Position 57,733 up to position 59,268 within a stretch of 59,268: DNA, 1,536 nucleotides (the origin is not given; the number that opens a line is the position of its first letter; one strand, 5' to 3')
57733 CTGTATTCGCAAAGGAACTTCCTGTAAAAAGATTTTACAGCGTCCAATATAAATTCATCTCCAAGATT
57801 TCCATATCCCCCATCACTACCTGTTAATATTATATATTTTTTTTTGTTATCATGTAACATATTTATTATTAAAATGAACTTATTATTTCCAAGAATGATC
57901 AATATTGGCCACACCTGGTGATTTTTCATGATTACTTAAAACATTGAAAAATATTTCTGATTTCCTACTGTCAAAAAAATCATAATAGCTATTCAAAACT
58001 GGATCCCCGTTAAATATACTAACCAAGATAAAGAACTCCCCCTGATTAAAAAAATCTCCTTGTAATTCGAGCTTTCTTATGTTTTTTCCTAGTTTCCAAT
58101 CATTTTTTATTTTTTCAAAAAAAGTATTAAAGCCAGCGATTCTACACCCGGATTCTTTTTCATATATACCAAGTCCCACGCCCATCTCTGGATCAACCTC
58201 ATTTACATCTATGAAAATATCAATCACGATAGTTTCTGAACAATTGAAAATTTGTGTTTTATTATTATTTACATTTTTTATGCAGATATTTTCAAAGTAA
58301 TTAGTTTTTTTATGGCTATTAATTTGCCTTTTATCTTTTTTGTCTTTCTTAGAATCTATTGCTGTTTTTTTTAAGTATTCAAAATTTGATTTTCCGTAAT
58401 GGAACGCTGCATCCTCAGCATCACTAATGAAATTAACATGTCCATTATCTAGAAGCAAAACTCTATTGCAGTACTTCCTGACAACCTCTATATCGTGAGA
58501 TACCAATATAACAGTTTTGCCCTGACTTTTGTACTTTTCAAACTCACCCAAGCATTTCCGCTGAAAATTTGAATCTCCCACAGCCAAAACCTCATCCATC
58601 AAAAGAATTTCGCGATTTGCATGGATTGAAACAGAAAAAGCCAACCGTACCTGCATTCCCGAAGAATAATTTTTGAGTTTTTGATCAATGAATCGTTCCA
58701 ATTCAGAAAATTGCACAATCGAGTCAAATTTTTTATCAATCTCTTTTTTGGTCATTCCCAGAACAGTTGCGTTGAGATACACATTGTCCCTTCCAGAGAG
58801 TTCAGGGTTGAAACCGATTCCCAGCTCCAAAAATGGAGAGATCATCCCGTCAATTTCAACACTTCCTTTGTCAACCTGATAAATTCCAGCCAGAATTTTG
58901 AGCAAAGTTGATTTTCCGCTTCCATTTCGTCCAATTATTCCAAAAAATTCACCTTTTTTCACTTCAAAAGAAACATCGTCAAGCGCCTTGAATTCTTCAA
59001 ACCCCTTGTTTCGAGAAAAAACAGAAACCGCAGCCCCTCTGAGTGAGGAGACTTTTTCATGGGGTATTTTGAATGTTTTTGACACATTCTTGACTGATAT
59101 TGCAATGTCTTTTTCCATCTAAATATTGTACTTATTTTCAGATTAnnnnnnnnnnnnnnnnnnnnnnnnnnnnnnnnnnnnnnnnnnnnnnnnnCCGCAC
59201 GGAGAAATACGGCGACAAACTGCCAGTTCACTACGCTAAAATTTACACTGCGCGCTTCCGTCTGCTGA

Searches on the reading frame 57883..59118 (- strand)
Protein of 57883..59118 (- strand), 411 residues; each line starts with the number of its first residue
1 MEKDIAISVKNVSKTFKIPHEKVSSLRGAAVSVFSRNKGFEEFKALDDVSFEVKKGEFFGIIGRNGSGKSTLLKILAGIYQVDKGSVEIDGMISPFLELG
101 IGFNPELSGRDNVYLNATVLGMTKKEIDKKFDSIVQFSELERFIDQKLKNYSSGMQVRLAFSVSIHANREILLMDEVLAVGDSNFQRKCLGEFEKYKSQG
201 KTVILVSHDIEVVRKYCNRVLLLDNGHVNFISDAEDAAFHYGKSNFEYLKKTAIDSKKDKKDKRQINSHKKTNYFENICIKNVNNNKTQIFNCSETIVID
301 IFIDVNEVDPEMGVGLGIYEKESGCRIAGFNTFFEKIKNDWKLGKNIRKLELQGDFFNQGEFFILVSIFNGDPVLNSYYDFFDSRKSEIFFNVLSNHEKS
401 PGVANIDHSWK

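Call 84: search_protein_families(library=pfam, proteins=[window:57883-59118:-], max_evalue=0.0001)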
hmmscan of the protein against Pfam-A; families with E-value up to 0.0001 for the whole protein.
window:57883-59118:- (411 aa): 3 families
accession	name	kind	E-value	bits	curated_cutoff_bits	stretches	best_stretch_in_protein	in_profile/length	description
PF00005.33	ABC_tran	-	1.3e-21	78.1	25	1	46-177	1-135/137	ABC transporter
PF13304.12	AAA_21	-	5.2e-09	37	27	1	58-97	1-26/304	AAA domain, putative AbiEii toxin, Type IV TA system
PF14524.12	Wzt_C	-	3.7e-07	30.7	30.4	1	275-404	12-141/143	Wzt C-terminal domain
